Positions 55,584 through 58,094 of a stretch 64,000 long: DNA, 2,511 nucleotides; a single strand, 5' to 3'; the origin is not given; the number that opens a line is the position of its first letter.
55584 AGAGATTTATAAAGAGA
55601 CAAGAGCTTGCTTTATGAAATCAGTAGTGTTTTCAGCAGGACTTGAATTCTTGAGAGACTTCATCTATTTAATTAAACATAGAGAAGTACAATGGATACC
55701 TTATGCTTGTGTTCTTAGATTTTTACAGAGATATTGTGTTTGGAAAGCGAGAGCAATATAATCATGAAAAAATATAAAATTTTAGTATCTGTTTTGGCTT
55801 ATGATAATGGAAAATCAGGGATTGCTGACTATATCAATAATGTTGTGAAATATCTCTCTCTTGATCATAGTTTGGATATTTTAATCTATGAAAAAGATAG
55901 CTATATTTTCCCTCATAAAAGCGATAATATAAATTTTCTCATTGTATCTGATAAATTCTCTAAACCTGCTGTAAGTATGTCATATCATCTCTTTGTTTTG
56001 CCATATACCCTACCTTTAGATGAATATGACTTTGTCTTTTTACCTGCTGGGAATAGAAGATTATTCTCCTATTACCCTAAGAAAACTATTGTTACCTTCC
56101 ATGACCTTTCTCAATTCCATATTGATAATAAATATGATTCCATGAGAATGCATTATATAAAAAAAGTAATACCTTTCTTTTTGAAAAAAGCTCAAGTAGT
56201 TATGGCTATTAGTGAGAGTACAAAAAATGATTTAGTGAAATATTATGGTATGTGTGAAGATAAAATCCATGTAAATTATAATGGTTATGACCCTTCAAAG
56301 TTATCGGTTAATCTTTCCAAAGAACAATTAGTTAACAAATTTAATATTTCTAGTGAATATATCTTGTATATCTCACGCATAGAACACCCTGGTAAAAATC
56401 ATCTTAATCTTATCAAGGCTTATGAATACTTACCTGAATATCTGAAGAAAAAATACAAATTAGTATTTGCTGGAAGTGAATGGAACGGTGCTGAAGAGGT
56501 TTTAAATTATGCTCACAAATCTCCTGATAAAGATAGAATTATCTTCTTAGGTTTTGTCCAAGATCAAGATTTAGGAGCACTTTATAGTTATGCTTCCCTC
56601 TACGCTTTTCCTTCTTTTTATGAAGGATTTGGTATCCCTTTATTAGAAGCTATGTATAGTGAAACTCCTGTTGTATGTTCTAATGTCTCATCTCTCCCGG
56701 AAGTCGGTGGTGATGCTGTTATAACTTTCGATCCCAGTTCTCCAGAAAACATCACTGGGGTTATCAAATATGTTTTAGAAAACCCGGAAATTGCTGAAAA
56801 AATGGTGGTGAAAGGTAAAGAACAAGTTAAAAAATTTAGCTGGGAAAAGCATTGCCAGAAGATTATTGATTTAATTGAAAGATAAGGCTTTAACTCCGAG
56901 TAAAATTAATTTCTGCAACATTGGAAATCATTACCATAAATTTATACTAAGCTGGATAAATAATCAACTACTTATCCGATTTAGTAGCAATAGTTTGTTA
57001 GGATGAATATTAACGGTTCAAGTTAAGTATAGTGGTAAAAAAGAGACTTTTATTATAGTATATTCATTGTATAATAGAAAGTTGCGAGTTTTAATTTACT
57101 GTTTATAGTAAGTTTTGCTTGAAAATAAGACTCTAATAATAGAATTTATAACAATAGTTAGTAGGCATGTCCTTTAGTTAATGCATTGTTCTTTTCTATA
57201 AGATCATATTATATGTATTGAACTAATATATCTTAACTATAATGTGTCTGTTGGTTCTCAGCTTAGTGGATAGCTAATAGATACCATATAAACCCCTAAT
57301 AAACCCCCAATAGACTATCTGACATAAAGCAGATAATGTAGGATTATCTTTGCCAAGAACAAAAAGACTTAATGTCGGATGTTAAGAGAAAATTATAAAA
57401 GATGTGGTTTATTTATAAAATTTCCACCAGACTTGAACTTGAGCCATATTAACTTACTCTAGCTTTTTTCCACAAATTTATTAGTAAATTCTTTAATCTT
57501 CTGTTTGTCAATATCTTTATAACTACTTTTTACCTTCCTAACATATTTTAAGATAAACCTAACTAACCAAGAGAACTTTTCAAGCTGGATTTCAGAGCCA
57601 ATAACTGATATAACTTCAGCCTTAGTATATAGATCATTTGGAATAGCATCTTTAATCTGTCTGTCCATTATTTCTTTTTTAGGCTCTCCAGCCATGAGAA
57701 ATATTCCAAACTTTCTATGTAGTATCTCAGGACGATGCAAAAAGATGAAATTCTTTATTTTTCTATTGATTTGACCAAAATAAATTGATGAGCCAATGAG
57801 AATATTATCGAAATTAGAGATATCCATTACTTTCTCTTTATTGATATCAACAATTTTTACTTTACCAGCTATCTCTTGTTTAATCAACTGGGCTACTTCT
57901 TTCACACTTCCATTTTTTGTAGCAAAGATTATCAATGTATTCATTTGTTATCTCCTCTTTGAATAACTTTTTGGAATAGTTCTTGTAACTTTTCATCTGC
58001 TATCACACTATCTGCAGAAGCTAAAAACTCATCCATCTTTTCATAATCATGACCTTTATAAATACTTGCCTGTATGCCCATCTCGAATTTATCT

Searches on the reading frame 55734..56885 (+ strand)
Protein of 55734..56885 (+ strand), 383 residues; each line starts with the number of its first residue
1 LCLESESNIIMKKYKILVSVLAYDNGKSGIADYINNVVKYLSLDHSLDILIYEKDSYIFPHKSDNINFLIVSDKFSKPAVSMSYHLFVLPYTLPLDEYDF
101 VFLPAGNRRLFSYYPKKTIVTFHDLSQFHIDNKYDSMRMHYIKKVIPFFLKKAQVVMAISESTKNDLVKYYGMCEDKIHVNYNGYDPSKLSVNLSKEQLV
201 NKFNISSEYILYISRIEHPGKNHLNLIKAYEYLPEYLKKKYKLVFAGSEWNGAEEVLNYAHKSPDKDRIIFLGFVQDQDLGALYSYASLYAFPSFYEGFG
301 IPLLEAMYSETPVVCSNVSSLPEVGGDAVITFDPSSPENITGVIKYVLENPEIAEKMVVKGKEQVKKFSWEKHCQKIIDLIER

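Call 9: search_protein_families(library=pfam, proteins=[window:55734-56885:+])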
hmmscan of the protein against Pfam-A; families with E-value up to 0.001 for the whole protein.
window:55734-56885:+ (383 aa): 5 families
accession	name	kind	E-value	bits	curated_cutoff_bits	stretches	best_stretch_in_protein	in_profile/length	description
PF00534.26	Glycos_transf_1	-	3.6e-34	118.2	26.4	1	205-363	13-171/172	Glycosyl transferases group 1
PF13692.12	Glyco_trans_1_4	-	6.1e-23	82.1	27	1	209-350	3-142/142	Glycosyl transferases group 1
PF13439.12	Glyco_transf_4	-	8.2e-13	49.2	28.5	1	105-188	87-169/170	Glycosyltransferase Family 4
PF20706.3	GT4-conflict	-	3.8e-06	26.6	26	1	208-321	198-316/385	Family 4 Glycosyltransferase in conflict systems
PF13524.12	Glyco_trans_1_2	-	1.3e-05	25.7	25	1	239-377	13-142/144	Glycosyl transferase-like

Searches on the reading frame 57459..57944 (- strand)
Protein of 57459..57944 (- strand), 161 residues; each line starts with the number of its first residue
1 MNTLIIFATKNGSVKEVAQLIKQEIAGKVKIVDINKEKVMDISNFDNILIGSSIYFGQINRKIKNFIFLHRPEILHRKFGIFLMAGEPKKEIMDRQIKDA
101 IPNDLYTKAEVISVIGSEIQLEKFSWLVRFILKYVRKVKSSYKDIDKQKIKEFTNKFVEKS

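Call 9: search_protein_families(library=pfam, proteins=[window:57459-57944:-])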
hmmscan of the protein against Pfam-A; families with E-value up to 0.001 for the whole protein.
window:57459-57944:- (161 aa): 2 families
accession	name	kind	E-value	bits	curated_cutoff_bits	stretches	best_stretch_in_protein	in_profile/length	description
PF12724.12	Flavodoxin_5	-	3.2e-24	86.3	27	1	4-144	1-143/145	Flavodoxin domain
PF12641.12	Flavodoxin_3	-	1.5e-05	25.3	27.5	1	4-111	1-103/160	Flavodoxin domain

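Call 19: find_encoding_contigs(protein=window:57459-57944:-, flank=6000, max_places=10)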
Protein window:57459-57944:- (161 aa): no gene with exactly this product is on record in the collection.
